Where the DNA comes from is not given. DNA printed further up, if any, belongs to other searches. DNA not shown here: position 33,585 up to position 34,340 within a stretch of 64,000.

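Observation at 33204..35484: AT-rich islet with a three-gene cassette: SDH-family serine protease, Panacea (SocA-like) protein and a small 2-TM protein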

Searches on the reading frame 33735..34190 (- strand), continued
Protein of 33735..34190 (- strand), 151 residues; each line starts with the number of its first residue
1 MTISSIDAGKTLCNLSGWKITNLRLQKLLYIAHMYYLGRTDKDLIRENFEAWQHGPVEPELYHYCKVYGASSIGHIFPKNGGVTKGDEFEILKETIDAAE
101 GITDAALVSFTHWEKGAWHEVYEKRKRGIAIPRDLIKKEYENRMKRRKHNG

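Call 74: search_protein_families(library=ncbifam, proteins=[window:33735-34190:-], max_evalue=0.01)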
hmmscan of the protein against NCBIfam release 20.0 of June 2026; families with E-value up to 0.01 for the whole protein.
window:33735-34190:- (151 aa): 1 family
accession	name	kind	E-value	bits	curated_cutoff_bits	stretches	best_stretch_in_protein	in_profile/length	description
NF047745.1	SocA_antitoxin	equivalog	1e-25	90.4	190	1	16-147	17-162/176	type VI toxin-antitoxin system SocA family antitoxin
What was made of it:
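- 33735..34190 (-): PanA-type antitoxin: a 151-aa protein that is essentially a bare Panacea/DUF4065 domain. It carries the GPV signature (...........). NCBIfam SocA_antitoxin scores 90 bits, below the 190-bit equivalog cutoff (call 74).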

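Call 75: search_protein_families(library=phrogs, proteins=[window:33735-34190:-], max_evalue=0.01)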
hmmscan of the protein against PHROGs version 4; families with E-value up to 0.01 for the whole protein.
window:33735-34190:- (151 aa): 2 families
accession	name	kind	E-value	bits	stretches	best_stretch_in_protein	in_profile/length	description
phrog_1281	-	unknown function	3e-34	119.4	1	16-145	25-155/195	-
phrog_10390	-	unknown function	5.7e-19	69.7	1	19-144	164-295/299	-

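Call 85: search_protein_families(library=pfam, alignment_id=A7, max_evalue=0.00001)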
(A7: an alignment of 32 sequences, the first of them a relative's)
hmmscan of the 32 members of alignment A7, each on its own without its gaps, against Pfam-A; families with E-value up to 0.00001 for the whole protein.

A. member 1, L006:2686-3216:+ (177 aa): 0 families

B. families by the number of members that match (of 32 scanned): 27 families (the first 25 are shown)
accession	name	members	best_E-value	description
PF05840.19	Phage_GPA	3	9.5e-129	Bacteriophage replication gene A protein (GPA)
PF02878.22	PGM_PMM_I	2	5e-44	Phosphoglucomutase/phosphomannomutase, alpha/beta/alpha domain I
PF02880.22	PGM_PMM_III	2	6.4e-34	Phosphoglucomutase/phosphomannomutase, alpha/beta/alpha domain III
PF02879.22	PGM_PMM_II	2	2.8e-17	Phosphoglucomutase/phosphomannomutase, alpha/beta/alpha domain II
PF00408.26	PGM_PMM_IV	2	1.3e-10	Phosphoglucomutase/phosphomannomutase, C-terminal domain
PF23343.2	REP_ORF2-G2P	2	1.3e-07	Replication-associated protein ORF2/G2P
PF08543.17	Phos_pyr_kin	1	2.6e-89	Phosphomethylpyrimidine kinase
PF00731.26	AIRC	1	1.6e-63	AIR carboxylase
PF02222.28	ATP-grasp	1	5e-56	ATP-grasp domain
PF01925.25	TauE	1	3.5e-42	Sulfite exporter TauE/SafE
PF24838.2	8xMP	1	2e-32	Octameric membrane protein family (8xMP)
PF22660.2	RS_preATP-grasp-like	1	6.3e-31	Ribonucleotide synthetase preATP-grasp domain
PF00155.27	Aminotran_1_2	1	1.2e-25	Aminotransferase class I and II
PF13307.12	Helicase_C_2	1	2.9e-23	Helicase C-terminal domain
PF04607.23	RelA_SpoT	1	8e-20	Region found in RelA / SpoT proteins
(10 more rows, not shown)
